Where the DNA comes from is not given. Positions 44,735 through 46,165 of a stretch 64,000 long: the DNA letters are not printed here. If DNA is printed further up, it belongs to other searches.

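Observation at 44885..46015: Radical SAM/SPASM enzyme translationally coupled (ATGA) to dsrN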

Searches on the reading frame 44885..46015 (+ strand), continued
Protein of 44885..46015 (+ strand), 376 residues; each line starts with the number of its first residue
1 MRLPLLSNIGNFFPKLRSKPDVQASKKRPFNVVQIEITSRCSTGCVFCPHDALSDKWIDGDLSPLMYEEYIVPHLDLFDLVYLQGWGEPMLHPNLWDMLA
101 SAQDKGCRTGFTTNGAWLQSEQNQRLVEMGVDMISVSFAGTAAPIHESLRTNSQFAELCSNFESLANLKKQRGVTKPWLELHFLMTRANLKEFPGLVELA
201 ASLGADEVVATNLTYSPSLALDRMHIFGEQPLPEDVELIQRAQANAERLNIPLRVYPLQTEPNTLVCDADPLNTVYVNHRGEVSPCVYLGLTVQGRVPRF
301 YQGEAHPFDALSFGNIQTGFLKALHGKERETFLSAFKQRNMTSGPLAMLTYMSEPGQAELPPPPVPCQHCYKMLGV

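Call 14: find_encoding_contigs(protein=P0069, flank=10000, max_places=2)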
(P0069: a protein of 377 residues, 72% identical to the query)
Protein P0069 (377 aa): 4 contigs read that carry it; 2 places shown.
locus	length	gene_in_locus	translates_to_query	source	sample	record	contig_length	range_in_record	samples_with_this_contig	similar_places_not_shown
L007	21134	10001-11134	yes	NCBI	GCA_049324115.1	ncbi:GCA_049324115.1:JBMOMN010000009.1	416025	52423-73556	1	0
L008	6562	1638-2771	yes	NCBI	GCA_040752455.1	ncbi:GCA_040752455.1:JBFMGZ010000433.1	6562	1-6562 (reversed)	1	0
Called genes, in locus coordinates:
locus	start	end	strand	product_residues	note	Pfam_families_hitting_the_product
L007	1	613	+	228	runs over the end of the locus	PF12838:Fer4_7 (faint), PF13237:Fer4_10 (faint), PF14697:Fer4_21 (faint), PF13187:Fer4_9 (faint), PF13247:Fer4_11, PF00037:Fer4 (weak), PF12797:Fer4_2 (weak), PF12837:Fer4_6 (weak)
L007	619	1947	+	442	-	PF03916:NrfD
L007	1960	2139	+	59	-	-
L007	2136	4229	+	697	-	-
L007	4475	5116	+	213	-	-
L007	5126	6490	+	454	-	PF12838:Fer4_7 (weak), PF13183:Fer4_8, PF13187:Fer4_9 (weak), PF13237:Fer4_10 (faint), PF13534:Fer4_17, PF02754:CCG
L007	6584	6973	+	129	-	PF13686:DrsE_2 (faint), PF02635:DsrE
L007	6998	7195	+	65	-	PF12797:Fer4_2 (weak), PF12837:Fer4_6 (weak), PF13187:Fer4_9 (faint), PF13237:Fer4_10 (faint), PF00037:Fer4 (weak), PF14697:Fer4_21 (faint), PF12838:Fer4_7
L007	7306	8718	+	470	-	PF01656:CbiA, PF13500:AAA_26, PF07685:GATase_3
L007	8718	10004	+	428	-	PF05201:GlutR_N, PF02826:2-Hacid_dh_C (faint), PF01488:Shikimate_DH, PF13241:NAD_binding_7 (weak), PF00745:GlutR_dimer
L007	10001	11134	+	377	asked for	PF04055:Radical_SAM, PF13186:SPASM (faint)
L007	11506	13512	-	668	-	PF03916:NrfD, PF02085:Cytochrom_CIII, PF14522:Cytochrome_C7 (faint), PF02085:Cytochrom_CIII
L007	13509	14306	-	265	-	PF13187:Fer4_9 (weak), PF12838:Fer4_7, PF13237:Fer4_10 (weak), PF13247:Fer4_11, PF12797:Fer4_2 (weak), PF13237:Fer4_10 (weak), PF00037:Fer4 (weak), PF13187:Fer4_9 (weak), +3 more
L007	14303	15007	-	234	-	-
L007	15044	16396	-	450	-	PF13183:Fer4_8, PF02754:CCG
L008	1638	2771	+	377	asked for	PF04055:Radical_SAM, PF13186:SPASM (faint)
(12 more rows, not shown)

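Call 15: search_protein_representatives(protein=window:44885-46015:+)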
Query: 376 residues. Proteins with E-value up to 0.001 (for the whole library): 15151; up to 1e-10: 2847; up to 1e-30: 180. The best 150 are listed.
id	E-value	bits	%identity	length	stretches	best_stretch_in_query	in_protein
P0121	2.3e-126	438.2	53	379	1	18-376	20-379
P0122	3.4e-118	411.3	50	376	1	24-376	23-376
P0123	1.3e-94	333.7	73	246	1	1-195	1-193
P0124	2.5e-88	313.0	40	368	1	29-373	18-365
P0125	3.2e-88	312.7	66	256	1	1-207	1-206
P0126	1.7e-87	310.3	44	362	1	25-375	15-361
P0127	2.8e-87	309.6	48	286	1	90-375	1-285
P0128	1.2e-72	261.4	39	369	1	24-375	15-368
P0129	8.8e-70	252.0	40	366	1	31-339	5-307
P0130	8.5e-69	248.7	40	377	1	27-337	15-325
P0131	9.2e-69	248.6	38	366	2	31-341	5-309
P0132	1.5e-67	244.7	37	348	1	31-375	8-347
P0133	4.8e-64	233.1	35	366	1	28-376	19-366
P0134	2.1e-63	231.0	38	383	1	26-340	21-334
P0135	8.4e-61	222.4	42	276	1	102-376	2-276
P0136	6.7e-60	219.5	36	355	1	32-376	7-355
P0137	1.3e-59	218.5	38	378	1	23-342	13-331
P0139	1.4e-58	215.1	38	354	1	29-375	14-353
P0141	8.7e-58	212.5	36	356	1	28-376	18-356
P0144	6.3e-57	209.7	37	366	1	30-376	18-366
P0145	6.4e-57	209.6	39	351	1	26-375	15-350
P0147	1.4e-56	208.5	36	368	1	23-376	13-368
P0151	1.1e-54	202.3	35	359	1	31-376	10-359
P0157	2.0e-51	191.6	36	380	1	28-376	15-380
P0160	8.2e-51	189.5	34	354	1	30-376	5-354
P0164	5.4e-50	186.8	34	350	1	30-376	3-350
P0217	1.6e-38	149.1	28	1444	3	26-205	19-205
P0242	1.2e-35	139.6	34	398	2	28-227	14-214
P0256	8.6e-35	136.8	29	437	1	29-325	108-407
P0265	1.1e-33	133.2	37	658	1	33-288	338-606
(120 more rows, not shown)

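Call 16: search_solved_structures(query=window:44885-46015:+, max_evalue=0.01, show_alignments=2)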
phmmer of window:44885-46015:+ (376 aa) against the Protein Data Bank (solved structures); distinct sequences matched with E-value up to 0.01: 5.
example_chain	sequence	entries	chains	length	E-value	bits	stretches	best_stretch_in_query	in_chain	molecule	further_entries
4m7t_A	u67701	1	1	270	4.5e-08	35.7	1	28-137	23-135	BtrN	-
4m7s_A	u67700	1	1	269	6.6e-08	35.1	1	29-137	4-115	BtrN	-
6c8v_A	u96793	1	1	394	4.5e-07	32.4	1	35-247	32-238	Coenzyme PQQ synthesis protein E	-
7vob_C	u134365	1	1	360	7.9e-05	25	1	35-152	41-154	Cytosylglucuronate decarboxylase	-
7voc_C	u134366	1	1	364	8.1e-05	25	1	35-152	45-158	Cytosylglucuronate decarboxylase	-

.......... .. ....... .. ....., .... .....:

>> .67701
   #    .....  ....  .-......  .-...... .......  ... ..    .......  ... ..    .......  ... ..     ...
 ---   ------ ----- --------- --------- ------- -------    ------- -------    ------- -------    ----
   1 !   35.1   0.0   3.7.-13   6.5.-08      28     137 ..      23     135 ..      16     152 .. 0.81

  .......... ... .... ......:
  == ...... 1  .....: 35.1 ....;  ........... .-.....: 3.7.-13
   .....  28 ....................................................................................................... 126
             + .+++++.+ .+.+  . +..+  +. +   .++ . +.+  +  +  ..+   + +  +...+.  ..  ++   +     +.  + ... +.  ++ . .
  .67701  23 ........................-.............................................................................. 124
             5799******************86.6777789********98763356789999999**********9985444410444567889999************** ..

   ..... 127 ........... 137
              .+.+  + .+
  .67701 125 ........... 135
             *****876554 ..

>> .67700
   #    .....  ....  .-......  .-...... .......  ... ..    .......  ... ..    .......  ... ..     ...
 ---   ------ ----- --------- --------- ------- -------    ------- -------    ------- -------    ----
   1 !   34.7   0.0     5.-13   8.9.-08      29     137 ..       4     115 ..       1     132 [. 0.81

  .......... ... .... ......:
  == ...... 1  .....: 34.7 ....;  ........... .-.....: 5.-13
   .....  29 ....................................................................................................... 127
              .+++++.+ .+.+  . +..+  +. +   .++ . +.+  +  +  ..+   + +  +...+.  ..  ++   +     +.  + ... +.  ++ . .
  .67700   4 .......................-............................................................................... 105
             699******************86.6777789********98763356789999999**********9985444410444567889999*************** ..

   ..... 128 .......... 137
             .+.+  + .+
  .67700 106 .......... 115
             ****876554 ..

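Call 17: find_encoding_contigs(protein=P0121, flank=10000, max_places=2)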
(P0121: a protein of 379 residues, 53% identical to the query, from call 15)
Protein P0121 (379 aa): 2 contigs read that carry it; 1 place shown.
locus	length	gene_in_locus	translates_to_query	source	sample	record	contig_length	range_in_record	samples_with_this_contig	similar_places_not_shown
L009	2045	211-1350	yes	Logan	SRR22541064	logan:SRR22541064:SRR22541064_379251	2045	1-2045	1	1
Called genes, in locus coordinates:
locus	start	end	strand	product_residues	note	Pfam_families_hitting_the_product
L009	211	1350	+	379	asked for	PF04055:Radical_SAM, PF13186:SPASM (faint)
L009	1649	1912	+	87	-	PF04226:Transgly_assoc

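Call 18: find_encoding_contigs(protein=P0124, flank=10000, max_places=2)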
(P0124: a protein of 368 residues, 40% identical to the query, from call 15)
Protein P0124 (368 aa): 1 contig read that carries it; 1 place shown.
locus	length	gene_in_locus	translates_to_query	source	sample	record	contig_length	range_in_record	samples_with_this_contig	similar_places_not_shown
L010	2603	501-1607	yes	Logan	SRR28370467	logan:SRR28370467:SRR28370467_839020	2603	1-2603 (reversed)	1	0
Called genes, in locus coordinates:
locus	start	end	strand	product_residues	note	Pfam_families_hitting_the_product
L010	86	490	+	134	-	-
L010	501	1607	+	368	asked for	PF04055:Radical_SAM, PF13186:SPASM (faint)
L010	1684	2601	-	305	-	?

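Call 20: list_cluster_members(proteins=[P0121, P0122, P0124, P0126, P0128, P0129, P0130, P0132, P0133, P0136])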
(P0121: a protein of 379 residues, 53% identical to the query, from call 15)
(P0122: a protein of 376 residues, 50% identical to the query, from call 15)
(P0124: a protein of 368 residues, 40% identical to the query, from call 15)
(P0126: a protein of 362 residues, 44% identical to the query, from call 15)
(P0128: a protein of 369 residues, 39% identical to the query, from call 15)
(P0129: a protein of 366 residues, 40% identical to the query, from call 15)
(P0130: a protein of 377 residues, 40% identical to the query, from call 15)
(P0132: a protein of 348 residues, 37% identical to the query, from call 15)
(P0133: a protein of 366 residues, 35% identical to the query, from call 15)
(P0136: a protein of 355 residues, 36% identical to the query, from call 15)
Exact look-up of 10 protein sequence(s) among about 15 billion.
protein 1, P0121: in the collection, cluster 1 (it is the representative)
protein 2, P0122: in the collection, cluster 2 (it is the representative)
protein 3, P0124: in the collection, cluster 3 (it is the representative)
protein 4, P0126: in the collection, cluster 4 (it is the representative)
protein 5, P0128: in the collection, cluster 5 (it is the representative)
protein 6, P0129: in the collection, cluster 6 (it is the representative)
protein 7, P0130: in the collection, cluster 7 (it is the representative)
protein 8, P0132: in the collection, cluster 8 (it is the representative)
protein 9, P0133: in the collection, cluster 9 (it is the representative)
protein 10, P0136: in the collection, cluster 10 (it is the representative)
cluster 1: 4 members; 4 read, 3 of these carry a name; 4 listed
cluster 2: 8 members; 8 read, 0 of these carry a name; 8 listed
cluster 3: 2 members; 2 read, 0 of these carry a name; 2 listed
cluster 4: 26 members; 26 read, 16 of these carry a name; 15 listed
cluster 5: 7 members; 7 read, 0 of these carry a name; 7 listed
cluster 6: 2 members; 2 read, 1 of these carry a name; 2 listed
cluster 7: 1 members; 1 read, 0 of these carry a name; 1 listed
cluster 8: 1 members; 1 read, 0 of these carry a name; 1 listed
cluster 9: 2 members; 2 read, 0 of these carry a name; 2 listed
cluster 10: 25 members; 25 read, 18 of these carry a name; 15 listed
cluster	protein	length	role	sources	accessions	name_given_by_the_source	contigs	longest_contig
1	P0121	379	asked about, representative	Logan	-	-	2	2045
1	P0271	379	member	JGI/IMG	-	MoaA/NifB/PqqE/SkfB family radical SAM enzyme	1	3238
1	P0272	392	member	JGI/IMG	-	MoaA/NifB/PqqE/SkfB family radical SAM enzyme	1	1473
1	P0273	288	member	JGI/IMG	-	MoaA/NifB/PqqE/SkfB family radical SAM enzyme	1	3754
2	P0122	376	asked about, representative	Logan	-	-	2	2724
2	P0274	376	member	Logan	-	-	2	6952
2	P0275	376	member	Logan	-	-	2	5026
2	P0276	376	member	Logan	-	-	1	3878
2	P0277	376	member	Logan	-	-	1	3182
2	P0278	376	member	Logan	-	-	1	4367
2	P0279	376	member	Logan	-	-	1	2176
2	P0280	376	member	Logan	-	-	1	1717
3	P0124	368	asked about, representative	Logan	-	-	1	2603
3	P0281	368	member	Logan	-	-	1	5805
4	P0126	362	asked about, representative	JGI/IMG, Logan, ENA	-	MoaA/NifB/PqqE/SkfB family radical SAM enzyme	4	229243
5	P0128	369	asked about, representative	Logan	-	-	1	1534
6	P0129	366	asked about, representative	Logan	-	-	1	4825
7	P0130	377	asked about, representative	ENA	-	-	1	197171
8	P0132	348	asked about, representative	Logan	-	-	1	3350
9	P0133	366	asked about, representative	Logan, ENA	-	-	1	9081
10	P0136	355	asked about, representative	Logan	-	-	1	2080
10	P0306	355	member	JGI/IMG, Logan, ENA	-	MoaA/NifB/PqqE/SkfB family radical SAM enzyme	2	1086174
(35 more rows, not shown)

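Call 21: find_encoding_contigs(protein=P0126, flank=10000, max_places=2)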
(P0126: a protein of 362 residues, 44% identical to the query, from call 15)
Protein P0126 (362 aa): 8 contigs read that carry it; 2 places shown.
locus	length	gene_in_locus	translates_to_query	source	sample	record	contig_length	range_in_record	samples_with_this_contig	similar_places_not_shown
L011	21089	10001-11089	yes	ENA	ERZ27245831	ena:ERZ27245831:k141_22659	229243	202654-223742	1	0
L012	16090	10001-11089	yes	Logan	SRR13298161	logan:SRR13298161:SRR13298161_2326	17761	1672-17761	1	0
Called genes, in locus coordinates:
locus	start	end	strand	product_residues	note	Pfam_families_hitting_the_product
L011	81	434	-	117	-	-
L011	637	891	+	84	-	PF04023:FeoA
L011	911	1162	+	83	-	PF04023:FeoA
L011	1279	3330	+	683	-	PF00009:GTP_EFTU (faint), PF01926:MMR_HSR1, PF02421:FeoB_N, PF09439:SRPRB (weak), PF17910:FeoB_Cyto, PF07670:Gate, PF07664:FeoB_C, PF07670:Gate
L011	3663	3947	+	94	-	PF10087:DUF2325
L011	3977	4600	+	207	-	PF13487:HD_5, PF01966:HD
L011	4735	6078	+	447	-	PF00890:FAD_binding_2 (faint), PF01266:DAO (faint), PF03486:HI0933_like (faint), PF07992:Pyr_redox_2, PF12831:FAD_oxidored (faint), PF13738:Pyr_redox_3 (weak), PF00070:Pyr_redox, PF02852:Pyr_redox_dim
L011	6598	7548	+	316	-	PF04055:Radical_SAM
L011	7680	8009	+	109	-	PF12822:ECF_trnsprt (weak)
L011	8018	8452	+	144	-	PF03473:MOSC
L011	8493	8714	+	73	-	-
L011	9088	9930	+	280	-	PF00753:Lactamase_B, PF12706:Lactamase_B_2 (weak)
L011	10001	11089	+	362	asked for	PF04055:Radical_SAM, PF13186:SPASM (faint)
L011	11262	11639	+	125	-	PF01592:NifU_N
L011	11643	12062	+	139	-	PF01475:FUR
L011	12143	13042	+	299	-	PF01297:ZnuA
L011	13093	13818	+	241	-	PF00005:ABC_tran, PF13304:AAA_21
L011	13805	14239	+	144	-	PF00950:ABC-3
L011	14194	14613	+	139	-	PF00950:ABC-3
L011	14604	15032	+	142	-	PF01475:FUR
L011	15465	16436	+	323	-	PF21226:MalQ_N (faint), PF02446:Glyco_hydro_77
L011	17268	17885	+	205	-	PF02663:FmdE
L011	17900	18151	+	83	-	PF01032:FecCD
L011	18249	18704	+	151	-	PF02001:DUF134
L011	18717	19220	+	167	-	PF13190:PDGLE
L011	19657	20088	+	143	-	PF06970:RepA_N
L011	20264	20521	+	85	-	-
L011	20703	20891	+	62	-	-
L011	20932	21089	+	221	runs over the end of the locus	PF07833:Cu_amine_oxidN1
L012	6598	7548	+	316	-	PF04055:Radical_SAM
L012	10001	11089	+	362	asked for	PF04055:Radical_SAM, PF13186:SPASM (faint)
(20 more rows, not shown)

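Call 22: find_encoding_contigs(protein=P0130, flank=10000, max_places=1)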
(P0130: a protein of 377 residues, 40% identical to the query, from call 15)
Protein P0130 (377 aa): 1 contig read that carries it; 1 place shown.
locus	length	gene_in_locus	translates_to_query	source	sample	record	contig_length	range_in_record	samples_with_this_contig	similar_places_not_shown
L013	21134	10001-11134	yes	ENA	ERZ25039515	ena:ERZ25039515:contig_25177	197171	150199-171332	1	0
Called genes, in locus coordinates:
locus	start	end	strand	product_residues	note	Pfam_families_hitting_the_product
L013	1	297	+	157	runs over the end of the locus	PF01475:FUR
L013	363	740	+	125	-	PF17253:DUF5320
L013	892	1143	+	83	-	PF02579:Nitro_FeMo-Co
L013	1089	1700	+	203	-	PF02579:Nitro_FeMo-Co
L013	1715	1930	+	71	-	-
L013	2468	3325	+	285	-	PF10609:ParA, PF13614:AAA_31, PF00142:Fer4_NifH (faint), PF01656:CbiA, PF02374:ArsA_ATPase, PF09140:MipZ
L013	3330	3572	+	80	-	PF09723:Zn_ribbon_8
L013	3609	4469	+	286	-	PF01656:CbiA, PF10609:ParA, PF13614:AAA_31 (weak), PF13187:Fer4_9 (faint), PF25160:LdpA_Fe-S-bd (faint), PF14697:Fer4_21 (weak), PF12838:Fer4_7 (weak), PF10609:ParA (weak), +2 more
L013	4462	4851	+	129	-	PF03061:4HBT (weak)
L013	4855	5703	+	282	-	PF01656:CbiA, PF13614:AAA_31 (faint), PF12838:Fer4_7 (faint), PF00037:Fer4 (faint), PF12837:Fer4_6 (faint), PF14697:Fer4_21 (weak), PF13484:Fer4_16 (faint), PF10609:ParA (weak)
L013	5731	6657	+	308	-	PF04055:Radical_SAM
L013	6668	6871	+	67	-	PF14697:Fer4_21 (faint), PF06902:Fer4_19 (weak), PF00037:Fer4 (faint), PF13237:Fer4_10 (weak), PF13459:Fer4_15, PF13370:Fer4_13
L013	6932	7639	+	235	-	PF23023:Anti-Pycsar_Apyc1, PF00753:Lactamase_B, PF12706:Lactamase_B_2 (weak)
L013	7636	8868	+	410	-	-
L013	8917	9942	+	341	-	PF09872:DUF2099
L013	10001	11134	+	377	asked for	PF04055:Radical_SAM, PF13186:SPASM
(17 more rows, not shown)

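Call 23: find_encoding_contigs(protein=P0306, flank=10000, max_places=1)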
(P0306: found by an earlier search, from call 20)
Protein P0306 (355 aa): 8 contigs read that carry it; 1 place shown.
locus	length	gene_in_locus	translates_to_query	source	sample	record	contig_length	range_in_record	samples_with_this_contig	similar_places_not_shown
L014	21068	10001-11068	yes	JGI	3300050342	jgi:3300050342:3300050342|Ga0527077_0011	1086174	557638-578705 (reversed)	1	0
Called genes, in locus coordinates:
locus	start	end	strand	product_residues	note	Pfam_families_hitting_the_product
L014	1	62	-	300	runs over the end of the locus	PF03069:FmdA_AmdA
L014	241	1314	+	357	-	-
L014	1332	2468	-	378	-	PF01266:DAO, PF07992:Pyr_redox_2 (faint)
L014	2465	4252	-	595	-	PF01946:Thi4 (weak), PF00890:FAD_binding_2 (weak), PF01266:DAO (weak), PF07992:Pyr_redox_2, PF12831:FAD_oxidored, PF13450:NAD_binding_8, PF04324:Fer2_BFD (weak), PF17806:SO_alpha_A3, +2 more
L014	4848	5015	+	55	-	-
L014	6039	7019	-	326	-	PF03741:TerC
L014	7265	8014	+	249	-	PF02517:Rce1-like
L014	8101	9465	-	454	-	PF03601:Cons_hypoth698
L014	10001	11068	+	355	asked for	PF04055:Radical_SAM, PF13186:SPASM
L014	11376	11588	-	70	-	PF07106:WHD_TBPIP (weak), PF08679:DsrD (weak)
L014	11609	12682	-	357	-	PF03460:NIR_SIR_ferr, PF01077:NIR_SIR, PF12838:Fer4_7 (weak), PF13237:Fer4_10 (faint), PF25160:LdpA_Fe-S-bd (faint), PF00037:Fer4 (weak)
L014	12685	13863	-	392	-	PF03460:NIR_SIR_ferr, PF01077:NIR_SIR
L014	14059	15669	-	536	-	PF13183:Fer4_8, PF13237:Fer4_10 (faint), PF13534:Fer4_17 (faint), PF02754:CCG (weak)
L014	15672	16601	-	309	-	PF02665:Nitrate_red_gam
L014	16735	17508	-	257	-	PF02602:HEM4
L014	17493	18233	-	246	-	PF00590:TP_methylase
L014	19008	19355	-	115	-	PF01909:NTP_transf_2 (weak)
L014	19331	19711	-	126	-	PF05168:HEPN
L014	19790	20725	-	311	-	PF01379:Porphobil_deam, PF03900:Porphobil_deamC (weak)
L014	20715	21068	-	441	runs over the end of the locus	PF00202:Aminotran_3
